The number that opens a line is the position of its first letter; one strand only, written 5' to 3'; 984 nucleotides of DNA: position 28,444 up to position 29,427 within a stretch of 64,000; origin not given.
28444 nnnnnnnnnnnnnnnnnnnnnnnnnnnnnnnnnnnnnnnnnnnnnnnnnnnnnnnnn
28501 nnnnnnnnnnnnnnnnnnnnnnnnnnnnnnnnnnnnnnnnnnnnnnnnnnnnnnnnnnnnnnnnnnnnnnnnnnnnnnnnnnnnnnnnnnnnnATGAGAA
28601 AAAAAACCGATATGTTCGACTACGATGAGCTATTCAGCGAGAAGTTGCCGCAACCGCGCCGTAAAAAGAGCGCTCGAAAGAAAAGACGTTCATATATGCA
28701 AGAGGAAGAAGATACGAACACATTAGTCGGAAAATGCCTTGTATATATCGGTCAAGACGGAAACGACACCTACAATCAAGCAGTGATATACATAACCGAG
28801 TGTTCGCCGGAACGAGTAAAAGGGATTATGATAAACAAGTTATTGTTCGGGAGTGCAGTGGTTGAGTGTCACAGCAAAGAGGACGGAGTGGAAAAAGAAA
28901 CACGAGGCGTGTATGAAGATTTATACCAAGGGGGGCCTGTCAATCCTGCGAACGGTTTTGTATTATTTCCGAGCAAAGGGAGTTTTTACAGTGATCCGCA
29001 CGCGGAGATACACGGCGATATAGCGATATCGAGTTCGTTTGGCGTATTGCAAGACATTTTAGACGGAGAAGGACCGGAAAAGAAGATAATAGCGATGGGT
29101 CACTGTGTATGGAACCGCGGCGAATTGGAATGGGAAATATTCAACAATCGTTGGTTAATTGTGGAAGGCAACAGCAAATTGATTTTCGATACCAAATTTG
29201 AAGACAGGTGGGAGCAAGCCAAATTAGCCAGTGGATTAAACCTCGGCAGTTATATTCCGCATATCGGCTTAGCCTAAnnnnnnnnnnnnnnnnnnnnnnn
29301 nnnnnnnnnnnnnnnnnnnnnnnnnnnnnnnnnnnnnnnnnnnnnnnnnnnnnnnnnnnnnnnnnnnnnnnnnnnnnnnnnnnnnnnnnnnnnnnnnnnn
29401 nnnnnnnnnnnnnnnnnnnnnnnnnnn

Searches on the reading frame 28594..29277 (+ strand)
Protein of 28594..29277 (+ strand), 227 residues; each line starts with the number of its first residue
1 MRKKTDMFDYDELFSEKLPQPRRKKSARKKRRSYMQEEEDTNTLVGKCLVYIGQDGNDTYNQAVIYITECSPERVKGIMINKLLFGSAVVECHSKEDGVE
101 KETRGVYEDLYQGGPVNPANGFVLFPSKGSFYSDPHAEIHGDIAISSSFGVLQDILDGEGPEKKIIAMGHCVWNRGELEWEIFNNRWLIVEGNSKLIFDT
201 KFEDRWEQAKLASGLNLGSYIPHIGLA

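Call 36: search_protein_families(library=pfam, proteins=[window:28594-29277:+], max_evalue=0.001)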
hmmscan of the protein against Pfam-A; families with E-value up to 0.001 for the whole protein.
window:28594-29277:+ (227 aa): 1 family
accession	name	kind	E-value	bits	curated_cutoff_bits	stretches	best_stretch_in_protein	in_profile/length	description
PF02622.21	DUF179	-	5e-27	95.2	27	1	58-209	6-152/157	AlgH-like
